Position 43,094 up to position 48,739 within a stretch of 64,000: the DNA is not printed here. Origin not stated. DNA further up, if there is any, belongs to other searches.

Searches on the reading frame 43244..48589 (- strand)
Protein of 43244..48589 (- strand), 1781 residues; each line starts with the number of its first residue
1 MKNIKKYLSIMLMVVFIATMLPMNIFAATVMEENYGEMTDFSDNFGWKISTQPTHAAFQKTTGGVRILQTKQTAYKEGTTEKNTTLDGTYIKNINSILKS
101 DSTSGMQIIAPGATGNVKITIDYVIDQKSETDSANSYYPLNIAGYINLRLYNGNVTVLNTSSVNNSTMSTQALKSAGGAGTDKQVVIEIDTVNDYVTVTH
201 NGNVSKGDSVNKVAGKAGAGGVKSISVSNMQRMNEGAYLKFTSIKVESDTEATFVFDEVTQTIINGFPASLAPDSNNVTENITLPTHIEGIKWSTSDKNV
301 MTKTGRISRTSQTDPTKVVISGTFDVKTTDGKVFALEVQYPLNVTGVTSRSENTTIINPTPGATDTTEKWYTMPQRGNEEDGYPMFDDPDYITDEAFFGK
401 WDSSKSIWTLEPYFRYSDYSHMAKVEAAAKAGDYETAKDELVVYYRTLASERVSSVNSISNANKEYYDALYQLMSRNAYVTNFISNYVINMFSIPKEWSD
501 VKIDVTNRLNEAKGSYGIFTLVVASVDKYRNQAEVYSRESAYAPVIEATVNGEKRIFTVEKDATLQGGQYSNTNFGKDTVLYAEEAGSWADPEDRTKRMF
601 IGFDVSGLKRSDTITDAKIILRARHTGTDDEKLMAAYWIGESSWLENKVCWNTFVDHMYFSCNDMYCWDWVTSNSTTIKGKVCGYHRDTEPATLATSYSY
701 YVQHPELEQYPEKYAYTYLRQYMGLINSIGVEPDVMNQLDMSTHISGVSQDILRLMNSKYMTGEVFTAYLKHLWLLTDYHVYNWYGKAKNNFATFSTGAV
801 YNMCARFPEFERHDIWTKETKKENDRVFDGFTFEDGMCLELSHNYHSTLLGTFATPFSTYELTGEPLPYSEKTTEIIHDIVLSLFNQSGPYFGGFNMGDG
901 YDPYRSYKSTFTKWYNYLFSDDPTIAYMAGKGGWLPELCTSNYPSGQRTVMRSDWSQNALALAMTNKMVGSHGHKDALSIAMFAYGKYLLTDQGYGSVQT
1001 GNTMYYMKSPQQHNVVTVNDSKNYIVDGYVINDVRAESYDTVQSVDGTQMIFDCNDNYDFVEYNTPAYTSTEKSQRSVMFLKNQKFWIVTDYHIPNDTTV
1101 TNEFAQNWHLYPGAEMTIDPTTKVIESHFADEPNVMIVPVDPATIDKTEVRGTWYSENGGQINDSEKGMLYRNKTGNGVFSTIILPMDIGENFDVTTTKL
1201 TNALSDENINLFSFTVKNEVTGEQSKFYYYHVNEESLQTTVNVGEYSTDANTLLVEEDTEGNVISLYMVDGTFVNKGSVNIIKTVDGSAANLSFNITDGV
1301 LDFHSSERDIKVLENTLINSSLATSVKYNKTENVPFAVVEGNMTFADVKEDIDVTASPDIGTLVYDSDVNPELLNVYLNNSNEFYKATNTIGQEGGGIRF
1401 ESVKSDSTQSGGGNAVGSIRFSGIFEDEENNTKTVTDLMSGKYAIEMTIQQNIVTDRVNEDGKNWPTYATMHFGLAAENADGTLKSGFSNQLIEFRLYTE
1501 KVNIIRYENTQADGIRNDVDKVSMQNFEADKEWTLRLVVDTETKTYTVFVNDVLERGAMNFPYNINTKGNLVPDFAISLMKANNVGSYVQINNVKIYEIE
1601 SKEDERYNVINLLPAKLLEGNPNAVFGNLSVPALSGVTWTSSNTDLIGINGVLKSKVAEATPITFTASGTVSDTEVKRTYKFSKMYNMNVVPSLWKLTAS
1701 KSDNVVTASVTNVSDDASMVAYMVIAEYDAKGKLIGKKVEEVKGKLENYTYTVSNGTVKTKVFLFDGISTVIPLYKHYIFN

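Call 70: search_protein_families(library=pfam, proteins=[window:43244-48589:-], max_evalue=0.0001)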
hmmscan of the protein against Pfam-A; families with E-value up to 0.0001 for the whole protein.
window:43244-48589:- (1781 aa): 4 families
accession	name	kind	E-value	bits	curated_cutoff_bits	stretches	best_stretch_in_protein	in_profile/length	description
PF16889.11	Hepar_II_III_N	-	1.1e-14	55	22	1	712-927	120-340/340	Heparinase II/III N-terminus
PF07940.18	Hepar_II_III_C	-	5.8e-14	52.6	24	1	967-1160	34-212/237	Heparinase II/III-like, C-terminal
PF24517.2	CBM96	-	2.8e-12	47.2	26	1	557-653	5-94/164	Carbohydrate-binding module family 96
PF20578.4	aBig_2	-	3.4e-08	33.6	27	0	274-338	17-86/89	Atrophied bacterial Ig domain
